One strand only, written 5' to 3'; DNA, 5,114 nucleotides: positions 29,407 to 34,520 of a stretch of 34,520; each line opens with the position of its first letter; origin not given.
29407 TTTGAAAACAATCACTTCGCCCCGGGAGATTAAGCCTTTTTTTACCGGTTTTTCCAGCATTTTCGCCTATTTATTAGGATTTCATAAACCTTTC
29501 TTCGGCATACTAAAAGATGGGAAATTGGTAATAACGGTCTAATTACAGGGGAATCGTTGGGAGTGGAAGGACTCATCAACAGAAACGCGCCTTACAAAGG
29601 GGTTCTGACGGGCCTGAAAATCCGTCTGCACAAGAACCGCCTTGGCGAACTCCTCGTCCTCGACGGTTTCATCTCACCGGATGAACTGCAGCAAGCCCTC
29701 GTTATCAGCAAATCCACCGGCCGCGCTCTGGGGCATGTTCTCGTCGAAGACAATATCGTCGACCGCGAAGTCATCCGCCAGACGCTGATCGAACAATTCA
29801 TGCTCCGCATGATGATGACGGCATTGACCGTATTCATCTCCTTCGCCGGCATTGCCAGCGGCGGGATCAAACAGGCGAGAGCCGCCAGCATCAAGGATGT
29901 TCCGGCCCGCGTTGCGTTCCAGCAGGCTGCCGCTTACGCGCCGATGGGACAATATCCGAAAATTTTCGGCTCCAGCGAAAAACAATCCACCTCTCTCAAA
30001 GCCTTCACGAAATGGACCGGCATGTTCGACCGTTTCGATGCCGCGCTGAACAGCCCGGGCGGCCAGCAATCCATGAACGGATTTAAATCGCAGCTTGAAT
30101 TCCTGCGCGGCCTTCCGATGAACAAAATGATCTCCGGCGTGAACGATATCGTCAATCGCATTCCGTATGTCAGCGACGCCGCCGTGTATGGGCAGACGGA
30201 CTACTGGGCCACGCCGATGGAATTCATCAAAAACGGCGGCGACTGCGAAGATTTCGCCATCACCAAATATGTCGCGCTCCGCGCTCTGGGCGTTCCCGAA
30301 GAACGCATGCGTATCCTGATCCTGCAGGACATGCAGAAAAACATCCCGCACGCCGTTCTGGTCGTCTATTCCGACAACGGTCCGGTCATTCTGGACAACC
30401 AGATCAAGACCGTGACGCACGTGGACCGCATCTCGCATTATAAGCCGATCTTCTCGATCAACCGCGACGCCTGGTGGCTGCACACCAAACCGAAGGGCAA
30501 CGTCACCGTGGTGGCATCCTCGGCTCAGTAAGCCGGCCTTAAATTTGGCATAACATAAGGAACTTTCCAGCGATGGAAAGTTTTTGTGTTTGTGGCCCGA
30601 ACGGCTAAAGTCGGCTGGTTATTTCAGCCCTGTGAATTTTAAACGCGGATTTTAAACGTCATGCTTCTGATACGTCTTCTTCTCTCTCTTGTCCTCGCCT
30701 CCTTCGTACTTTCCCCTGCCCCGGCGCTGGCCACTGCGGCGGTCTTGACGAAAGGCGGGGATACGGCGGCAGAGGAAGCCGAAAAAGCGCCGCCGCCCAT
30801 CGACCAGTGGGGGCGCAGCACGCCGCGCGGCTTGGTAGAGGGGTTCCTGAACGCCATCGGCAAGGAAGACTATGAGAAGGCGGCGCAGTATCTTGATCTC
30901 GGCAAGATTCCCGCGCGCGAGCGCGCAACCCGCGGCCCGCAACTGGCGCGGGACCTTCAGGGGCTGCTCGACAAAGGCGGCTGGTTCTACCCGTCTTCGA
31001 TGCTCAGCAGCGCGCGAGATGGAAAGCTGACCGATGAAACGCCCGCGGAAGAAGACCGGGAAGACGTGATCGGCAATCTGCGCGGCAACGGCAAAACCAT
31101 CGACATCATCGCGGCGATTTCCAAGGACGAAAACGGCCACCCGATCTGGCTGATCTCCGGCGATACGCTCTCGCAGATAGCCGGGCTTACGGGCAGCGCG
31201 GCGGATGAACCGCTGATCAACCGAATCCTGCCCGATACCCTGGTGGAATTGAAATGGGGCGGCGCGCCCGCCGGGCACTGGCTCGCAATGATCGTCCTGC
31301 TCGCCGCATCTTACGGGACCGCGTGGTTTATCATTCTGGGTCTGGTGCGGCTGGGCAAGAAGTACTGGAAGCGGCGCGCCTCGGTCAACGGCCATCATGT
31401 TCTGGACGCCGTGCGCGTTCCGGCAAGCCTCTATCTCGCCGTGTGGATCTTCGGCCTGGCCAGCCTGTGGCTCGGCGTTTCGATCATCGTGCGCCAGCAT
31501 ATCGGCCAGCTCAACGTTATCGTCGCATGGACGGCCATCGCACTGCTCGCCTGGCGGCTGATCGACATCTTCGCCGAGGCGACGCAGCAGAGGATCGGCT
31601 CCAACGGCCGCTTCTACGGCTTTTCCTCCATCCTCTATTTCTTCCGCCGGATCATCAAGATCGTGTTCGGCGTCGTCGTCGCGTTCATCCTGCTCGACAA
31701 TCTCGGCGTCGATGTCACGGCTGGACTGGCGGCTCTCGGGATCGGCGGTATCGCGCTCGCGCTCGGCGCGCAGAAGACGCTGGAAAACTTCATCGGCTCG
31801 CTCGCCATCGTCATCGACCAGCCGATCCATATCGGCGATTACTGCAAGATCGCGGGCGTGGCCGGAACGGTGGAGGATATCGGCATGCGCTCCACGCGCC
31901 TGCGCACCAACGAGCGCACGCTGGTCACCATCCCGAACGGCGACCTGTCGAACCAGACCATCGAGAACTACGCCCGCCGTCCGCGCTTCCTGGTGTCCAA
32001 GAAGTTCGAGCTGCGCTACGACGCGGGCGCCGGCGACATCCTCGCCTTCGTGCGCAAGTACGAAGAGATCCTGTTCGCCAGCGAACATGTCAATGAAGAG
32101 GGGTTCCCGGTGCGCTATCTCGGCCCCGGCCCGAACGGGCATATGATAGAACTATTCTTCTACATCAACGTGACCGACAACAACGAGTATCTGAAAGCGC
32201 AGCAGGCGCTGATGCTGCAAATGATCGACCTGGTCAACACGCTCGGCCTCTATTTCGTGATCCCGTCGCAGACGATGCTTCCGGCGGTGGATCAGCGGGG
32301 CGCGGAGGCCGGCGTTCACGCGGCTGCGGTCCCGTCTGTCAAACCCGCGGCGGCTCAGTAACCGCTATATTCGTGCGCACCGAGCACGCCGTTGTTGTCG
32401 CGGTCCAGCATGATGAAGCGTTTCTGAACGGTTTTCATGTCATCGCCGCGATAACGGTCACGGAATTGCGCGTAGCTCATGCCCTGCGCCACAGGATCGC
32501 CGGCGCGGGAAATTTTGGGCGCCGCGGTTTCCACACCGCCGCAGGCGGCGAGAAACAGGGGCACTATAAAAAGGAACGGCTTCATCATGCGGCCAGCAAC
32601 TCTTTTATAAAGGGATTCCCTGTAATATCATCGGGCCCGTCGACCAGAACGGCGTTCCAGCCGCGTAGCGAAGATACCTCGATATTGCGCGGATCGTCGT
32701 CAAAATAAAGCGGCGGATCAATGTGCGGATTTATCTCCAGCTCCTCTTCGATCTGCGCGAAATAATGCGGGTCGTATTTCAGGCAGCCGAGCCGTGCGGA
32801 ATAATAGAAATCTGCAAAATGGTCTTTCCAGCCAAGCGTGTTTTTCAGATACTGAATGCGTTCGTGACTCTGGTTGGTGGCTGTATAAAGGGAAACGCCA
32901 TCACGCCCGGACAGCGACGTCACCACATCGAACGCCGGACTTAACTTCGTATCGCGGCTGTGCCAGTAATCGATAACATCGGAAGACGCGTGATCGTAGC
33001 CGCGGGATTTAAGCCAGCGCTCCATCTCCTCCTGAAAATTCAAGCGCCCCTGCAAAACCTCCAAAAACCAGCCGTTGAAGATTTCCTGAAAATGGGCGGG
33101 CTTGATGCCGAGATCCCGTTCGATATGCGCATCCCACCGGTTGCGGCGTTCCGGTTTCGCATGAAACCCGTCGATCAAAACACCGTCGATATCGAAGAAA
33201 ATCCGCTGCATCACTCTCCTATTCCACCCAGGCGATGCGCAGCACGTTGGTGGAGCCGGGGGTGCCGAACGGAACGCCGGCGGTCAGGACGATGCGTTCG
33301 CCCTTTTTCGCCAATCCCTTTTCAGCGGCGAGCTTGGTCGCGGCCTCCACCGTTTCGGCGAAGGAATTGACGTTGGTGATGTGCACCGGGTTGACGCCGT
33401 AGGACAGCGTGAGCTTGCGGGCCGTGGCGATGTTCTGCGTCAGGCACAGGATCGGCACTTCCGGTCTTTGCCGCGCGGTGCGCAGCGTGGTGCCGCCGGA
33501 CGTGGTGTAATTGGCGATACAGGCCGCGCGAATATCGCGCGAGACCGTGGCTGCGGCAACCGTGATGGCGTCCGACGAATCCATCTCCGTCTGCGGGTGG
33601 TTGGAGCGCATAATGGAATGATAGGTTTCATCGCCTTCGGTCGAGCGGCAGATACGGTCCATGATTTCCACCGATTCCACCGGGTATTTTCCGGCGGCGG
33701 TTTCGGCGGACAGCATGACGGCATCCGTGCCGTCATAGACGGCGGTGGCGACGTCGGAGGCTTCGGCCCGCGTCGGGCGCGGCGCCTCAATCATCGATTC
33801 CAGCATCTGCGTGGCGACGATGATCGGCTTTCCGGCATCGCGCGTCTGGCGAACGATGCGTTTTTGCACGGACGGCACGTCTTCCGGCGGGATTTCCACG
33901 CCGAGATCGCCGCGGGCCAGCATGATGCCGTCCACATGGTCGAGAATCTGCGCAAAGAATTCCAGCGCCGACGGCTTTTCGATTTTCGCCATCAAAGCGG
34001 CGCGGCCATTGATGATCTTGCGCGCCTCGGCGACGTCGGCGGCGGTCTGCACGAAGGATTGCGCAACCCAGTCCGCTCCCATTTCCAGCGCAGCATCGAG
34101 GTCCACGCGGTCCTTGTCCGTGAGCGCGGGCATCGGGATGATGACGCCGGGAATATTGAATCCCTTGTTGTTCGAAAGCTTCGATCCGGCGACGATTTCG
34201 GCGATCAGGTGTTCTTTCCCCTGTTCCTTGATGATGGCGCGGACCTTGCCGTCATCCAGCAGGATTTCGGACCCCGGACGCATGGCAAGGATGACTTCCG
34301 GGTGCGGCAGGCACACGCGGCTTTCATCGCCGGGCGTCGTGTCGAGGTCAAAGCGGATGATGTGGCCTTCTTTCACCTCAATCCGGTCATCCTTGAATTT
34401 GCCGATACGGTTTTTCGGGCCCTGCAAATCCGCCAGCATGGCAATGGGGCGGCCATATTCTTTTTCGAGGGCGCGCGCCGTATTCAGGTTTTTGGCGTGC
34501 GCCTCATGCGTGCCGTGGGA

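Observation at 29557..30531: One polypeptide joins a c-di-GMP-receptor-type MshEN domain to a LapG-like periplasmic cysteine protease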

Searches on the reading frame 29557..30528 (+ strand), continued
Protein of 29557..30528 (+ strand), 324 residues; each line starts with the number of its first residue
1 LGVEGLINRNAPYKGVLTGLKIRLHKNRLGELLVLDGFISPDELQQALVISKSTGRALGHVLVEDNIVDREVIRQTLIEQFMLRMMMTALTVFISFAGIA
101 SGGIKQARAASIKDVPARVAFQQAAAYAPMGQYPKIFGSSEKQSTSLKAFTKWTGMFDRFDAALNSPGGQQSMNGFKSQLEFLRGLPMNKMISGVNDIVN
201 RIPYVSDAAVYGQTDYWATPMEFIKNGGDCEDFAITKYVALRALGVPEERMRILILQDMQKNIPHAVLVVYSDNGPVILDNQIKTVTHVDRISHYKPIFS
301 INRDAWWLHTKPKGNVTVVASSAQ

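Call 63: search_protein_families(library=ncbifam, alignment_id=A2, max_evalue=0.001)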
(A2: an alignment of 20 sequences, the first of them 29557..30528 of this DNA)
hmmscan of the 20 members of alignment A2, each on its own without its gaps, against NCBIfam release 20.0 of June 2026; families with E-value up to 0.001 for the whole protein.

A. member 1, window:29557-30528:+ (324 aa): 3 families
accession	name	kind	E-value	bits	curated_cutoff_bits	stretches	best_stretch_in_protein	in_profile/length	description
NF045674.1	CystProtLapG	equivalog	1e-28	100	320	1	168-318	43-196/221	cysteine protease LapG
NF053729.1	c-di-GMP_motif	domain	5.9e-14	51.6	38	1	28-80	1-53/53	cyclic di-GMP-binding domain-containing protein, MshE-related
NF012033.0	PRK15489.1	equivalog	4.5e-06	25.1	537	1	24-83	488-547/703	glycosyl transferase family protein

B. families by the number of members that match (of 20 scanned): 6 families
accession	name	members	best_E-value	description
NF045674.1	CystProtLapG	20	5e-35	cysteine protease LapG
NF053729.1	c-di-GMP_motif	19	1.1e-18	cyclic di-GMP-binding domain-containing protein, MshE-related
NF012033.0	PRK15489.1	17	3.9e-09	glycosyl transferase family protein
NF008411.1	PRK11234.1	13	1.6e-06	cyclic di-3',5'-guanylate-activated glycosyltransferase NfrB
TIGR03029.1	EpsG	3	2.7e-07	chain length determinant protein tyrosine kinase EpsG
TIGR02538.1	type_IV_pilB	1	0.00036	type IV-A pilus assembly ATPase PilB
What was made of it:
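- On LapG (NCBIfam equivalog NF045674; Lap system): All 20 representatives match the model at E<=0.001 (best E 5e-35) (call 63).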

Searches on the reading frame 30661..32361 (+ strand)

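Call 16: search_protein_families(library=pfam, proteins=[window:30661-32361:+], max_evalue=0.001)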
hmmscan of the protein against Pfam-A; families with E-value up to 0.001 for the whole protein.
window:30661-32361:+ (566 aa): 2 families
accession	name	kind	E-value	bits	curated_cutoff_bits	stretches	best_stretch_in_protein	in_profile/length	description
PF00924.24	MS_channel_2nd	-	8e-22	77.6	20.2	1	373-439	2-68/68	Mechanosensitive ion channel, beta-domain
PF21088.3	MS_channel_1st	-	2.8e-06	27.7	23.1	1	331-371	2-42/42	Mechanosensitive ion channel, transmembrane helices 2/3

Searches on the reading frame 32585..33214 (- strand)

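Call 16: search_protein_families(library=pfam, proteins=[window:32585-33214:-], max_evalue=0.001)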
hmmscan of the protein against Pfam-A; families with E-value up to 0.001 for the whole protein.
window:32585-33214:- (209 aa): 1 family
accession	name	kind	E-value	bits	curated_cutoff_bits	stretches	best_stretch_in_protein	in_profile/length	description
PF00702.32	Hydrolase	-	2.6e-09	38.2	26.4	1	5-164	4-172/191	haloacid dehalogenase-like hydrolase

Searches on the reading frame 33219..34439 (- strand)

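Call 16: search_protein_families(library=pfam, proteins=[window:33219-34439:-], max_evalue=0.001)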
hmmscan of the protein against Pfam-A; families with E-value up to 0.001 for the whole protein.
window:33219-34439:- (406 aa): 2 families
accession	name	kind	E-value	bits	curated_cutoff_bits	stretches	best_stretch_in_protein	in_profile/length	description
PF00224.27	PK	-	5.5e-81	272.6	30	1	2-257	64-328/328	Pyruvate kinase, barrel domain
PF02887.21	PK_C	-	7.5e-32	110.2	28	1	290-402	1-113/114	Pyruvate kinase, alpha/beta domain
